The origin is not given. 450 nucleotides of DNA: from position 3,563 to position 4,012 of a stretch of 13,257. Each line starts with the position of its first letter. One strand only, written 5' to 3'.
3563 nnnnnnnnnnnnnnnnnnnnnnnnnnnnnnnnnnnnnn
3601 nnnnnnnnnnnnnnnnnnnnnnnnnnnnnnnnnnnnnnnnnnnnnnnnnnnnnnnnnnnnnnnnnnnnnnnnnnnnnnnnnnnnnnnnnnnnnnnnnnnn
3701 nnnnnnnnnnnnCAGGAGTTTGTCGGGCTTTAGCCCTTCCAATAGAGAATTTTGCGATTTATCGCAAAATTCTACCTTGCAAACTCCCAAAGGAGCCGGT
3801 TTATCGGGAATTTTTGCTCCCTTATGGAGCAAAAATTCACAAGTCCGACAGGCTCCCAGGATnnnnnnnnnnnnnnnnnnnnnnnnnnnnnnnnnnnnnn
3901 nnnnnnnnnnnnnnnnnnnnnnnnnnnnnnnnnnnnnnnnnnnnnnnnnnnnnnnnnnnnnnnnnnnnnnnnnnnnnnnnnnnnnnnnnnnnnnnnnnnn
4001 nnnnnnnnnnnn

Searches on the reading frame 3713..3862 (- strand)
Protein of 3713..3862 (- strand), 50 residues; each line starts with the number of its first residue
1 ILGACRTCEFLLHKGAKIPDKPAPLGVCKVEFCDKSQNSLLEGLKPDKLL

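Call 21: find_related_loci(query=window:3713-3862:-, collection=metagenome_contigs, flank=3000)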
Query seq(50 aa) (50 aa) in metagenome_contigs; peptide patterns used: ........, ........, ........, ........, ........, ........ (x = any residue, [..] = any of these).
332 stretches matched a pattern; 5 encode a relative of the query (tblastn E <= 1e-3); 5 distinct loci.
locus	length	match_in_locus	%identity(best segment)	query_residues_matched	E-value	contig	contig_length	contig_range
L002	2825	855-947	71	1-31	9e-11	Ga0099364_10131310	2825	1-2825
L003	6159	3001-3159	51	1-50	2e-10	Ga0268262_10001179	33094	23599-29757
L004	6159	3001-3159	51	1-50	2e-10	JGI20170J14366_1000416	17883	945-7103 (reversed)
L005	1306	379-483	60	1-35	1e-9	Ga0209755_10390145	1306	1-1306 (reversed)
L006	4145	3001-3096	53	1-32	6e-6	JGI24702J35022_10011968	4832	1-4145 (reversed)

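Call 30: search_protein_families(library=pfam, proteins=[L002:1095-2432:+], max_evalue=0.01)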
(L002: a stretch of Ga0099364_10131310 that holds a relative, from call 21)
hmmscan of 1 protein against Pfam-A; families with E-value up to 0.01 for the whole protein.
L002:1095-2432:+ (445 aa): 3 families
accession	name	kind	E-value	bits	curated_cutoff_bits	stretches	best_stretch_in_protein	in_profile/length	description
PF13751.12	DDE_Tnp_1_6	-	3.4e-18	66.6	25.1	1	340-430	41-125/125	Transposase DDE domain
PF05598.16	DUF772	-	2.5e-14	53.5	23.1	1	53-123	1-74/74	Transposase domain (DUF772)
PF01609.27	DDE_Tnp_1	-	1.6e-11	44.8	23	1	247-426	14-200/200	Transposase DDE domain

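Call 33: search_protein_families(library=ncbifam, proteins=[L002:1095-2432:+], max_evalue=0.001)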
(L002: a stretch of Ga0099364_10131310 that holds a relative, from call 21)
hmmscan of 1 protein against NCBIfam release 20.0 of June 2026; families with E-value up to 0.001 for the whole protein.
L002:1095-2432:+ (445 aa): 4 families
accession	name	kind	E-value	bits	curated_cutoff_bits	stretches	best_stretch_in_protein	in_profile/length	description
NF033551.1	transpos_IS1182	equivalog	1.7e-88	297.7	270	2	9-322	3-332/488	IS1182 family transposase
NF033581.1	transpos_IS5_4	equivalog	9.3e-15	54.7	140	2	349-426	209-284/285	IS5 family transposase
NF033593.1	transpos_ISNCY_1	equivalog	9.2e-07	27.9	325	1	127-322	164-365/444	ISNCY family transposase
NF033578.1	transpos_IS5_1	equivalog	0.00039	19.6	275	0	365-430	351-417/419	IS5 family transposase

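Call 50: search_dna_similar(query=L002:1095-2432:+, collection=plasmids, mode=protein, max_rows=15)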
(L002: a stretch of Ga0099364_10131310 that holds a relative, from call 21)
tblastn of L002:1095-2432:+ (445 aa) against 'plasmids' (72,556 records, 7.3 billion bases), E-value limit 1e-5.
Records with a match: 2330; places in all: 2589; records where one place covers at least 80% of the query: 1053.
Best place of each record, by identity: <60% 2330.
By first word of the organism name: Klebsiella 1391; Enterobacter 150; Escherichia 139; Citrobacter 136; Pseudomonas 94; Staphylococcus 46; Serratia 31; Aeromonas 29; Rhizobium 22; Raoultella 21; and 86 more.
By predicted mobility (MOB-suite, as given by PLSDB): conjugative 1278; mobilizable 593; non-mobilizable 459.
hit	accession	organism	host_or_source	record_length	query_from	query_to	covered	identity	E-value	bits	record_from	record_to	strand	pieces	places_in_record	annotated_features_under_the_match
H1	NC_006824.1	Aromatoleum aromaticum EbN1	-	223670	2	429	96%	41.6%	1e-92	313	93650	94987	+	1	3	IS1182-like element ISAzo2 family transposase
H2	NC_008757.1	Polaromonas naphthalenivorans CJ2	-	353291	4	429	96%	40.9%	1e-95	322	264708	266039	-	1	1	none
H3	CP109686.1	Pseudomonas aeruginosa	whole organism,Sink Drain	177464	4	432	96%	40.3%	4e-93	315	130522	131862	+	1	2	IS1182 family transposase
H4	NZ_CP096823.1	Pseudomonas aeruginosa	Homo sapiens,blood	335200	4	432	96%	40.3%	4e-93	315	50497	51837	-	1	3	IS1182 family transposase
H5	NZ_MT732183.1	Pseudomonas aeruginosa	-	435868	4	432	96%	40.3%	4e-93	315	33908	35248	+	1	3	IS1182 family transposase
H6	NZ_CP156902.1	Pseudomonas kurunegalensis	Homo sapiens,stool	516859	4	432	96%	40.3%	4e-93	315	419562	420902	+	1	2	IS1182 family transposase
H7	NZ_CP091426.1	Methylobacter sp. YRD-M1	isolate,wetland soil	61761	4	432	96%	40.3%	1e-89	305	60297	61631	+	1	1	IS1182 family transposase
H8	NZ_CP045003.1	Pseudomonas aeruginosa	Homo sapiens,single cell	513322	4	432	96%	39.9%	3e-90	306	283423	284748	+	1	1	IS1182 family transposase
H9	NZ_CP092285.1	Marinobacter sp. M3C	-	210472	4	432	96%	39.8%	7e-89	302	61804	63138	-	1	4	none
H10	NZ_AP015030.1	Pseudomonas putida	-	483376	4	432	96%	39.0%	7e-84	288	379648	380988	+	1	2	IS1182 family transposase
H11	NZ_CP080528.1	Mesorhizobium sp. AR07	Oxytropis sp.,Cell culture,root nodule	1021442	5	433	96%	38.9%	4e-81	280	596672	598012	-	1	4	record has no annotation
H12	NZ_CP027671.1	Simplicispira suum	cell culture,Dust collector of pigpen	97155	4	432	96%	38.6%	1e-88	301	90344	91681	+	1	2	IS1182 family transposase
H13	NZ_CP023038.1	Komagataeibacter saccharivorans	vinegar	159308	5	432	96%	37.9%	5e-84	288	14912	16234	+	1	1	IS1182 family transposase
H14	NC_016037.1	Komagataeibacter medellinensis NBRC 3288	-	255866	5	432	96%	37.6%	2e-81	281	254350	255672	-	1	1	IS1182 family transposase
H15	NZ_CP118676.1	Komagataeibacter nataicola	mixed culture,Kombucha tea culture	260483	4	432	96%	37.0%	4e-81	280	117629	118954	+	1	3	IS1182 family transposase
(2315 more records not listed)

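Call 51: get_annotated_region(hit=H1, flank=400)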
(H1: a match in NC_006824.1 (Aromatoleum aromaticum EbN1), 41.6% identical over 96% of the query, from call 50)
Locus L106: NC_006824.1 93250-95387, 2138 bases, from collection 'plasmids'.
description: Aromatoleum aromaticum EbN1 plasmid 2, complete sequence
organism: Aromatoleum aromaticum EbN1 (NCBI taxid 76114)
taxonomy: Bacteria; Pseudomonadota; Betaproteobacteria; Rhodocyclales; Rhodocyclaceae; Aromatoleum; Aromatoleum aromaticum; Aromatoleum aromaticum EbN1
host: -; source: -; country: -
typing (MOB-suite, as given by PLSDB): conjugative; replicon rep_cluster_1841; relaxase MOBP; mating-pair formation MPF_T
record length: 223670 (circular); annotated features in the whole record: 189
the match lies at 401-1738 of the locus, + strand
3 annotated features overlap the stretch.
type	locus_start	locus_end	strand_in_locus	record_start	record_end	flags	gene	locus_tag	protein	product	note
CDS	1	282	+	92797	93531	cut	-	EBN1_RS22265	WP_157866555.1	DNA/RNA non-specific endonuclease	-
CDS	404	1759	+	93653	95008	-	-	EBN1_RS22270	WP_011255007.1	IS1182-like element ISAzo2 family transposase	GO:0006313 - DNA transposition [Evidence IEA]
CDS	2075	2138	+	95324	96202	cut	-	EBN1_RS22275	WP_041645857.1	tyrosine-type recombinase/integrase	GO:0015074 - DNA integration [Evidence IEA]; GO:0006310 - DNA recombination [Evidence IEA]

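Call 52: get_annotated_region(hit=H2, flank=400)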
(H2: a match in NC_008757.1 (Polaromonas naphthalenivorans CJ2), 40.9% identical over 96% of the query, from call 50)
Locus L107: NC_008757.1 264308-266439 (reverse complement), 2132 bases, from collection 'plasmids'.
description: Polaromonas naphthalenivorans CJ2 plasmid pPNAP01, complete sequence
organism: Polaromonas naphthalenivorans CJ2 (NCBI taxid 365044)
taxonomy: Bacteria; Pseudomonadota; Betaproteobacteria; Burkholderiales; Comamonadaceae; Polaromonas; Polaromonas naphthalenivorans; Polaromonas naphthalenivorans CJ2
host: -; source: -; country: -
typing (MOB-suite, as given by PLSDB): conjugative; replicon IncP; relaxase MOBH; mating-pair formation MPF_T
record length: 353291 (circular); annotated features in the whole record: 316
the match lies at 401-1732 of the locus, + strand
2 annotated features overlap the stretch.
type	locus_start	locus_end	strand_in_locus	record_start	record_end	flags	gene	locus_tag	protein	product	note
CDS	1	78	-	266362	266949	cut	-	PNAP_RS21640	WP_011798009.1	helix-turn-helix transcriptional regulator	GO:0006355 - regulation of DNA-templated transcription [Evidence IEA]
CDS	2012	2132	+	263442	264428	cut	-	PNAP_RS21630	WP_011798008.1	response regulator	-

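Call 53: get_annotated_region(hit=H3, flank=400)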
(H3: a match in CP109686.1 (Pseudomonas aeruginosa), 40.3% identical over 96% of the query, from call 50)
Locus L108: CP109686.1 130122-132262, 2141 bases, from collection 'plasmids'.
description: Pseudomonas aeruginosa strain 2017-45-137A plasmid p2017-45-137A, complete sequence
organism: Pseudomonas aeruginosa (NCBI taxid 287)
taxonomy: Bacteria; Pseudomonadota; Gammaproteobacteria; Pseudomonadales; Pseudomonadaceae; Pseudomonas; Pseudomonas aeruginosa
host: -; source: whole organism,Sink Drain; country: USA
typing (MOB-suite, as given by PLSDB): conjugative; relaxase MOBQ; mating-pair formation MPF_I
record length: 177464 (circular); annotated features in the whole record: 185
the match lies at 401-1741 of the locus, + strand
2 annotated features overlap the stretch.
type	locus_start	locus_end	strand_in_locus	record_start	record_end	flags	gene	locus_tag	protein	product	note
CDS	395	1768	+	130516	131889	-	-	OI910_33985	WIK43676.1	IS1182 family transposase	-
CDS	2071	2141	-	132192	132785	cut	-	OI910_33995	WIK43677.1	TerD family protein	-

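Call 81: search_protein_families(library=pfam, proteins=[L002:629-940:-], max_evalue=0.01)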
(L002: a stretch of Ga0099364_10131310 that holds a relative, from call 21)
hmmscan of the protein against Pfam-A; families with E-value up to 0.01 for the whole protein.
L002:629-940:- (103 aa): 1 family
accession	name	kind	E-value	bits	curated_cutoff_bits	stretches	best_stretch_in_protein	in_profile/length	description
PF01797.21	Y1_Tnp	-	3.5e-15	56.6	23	1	27-83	66-121/121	Transposase IS200 like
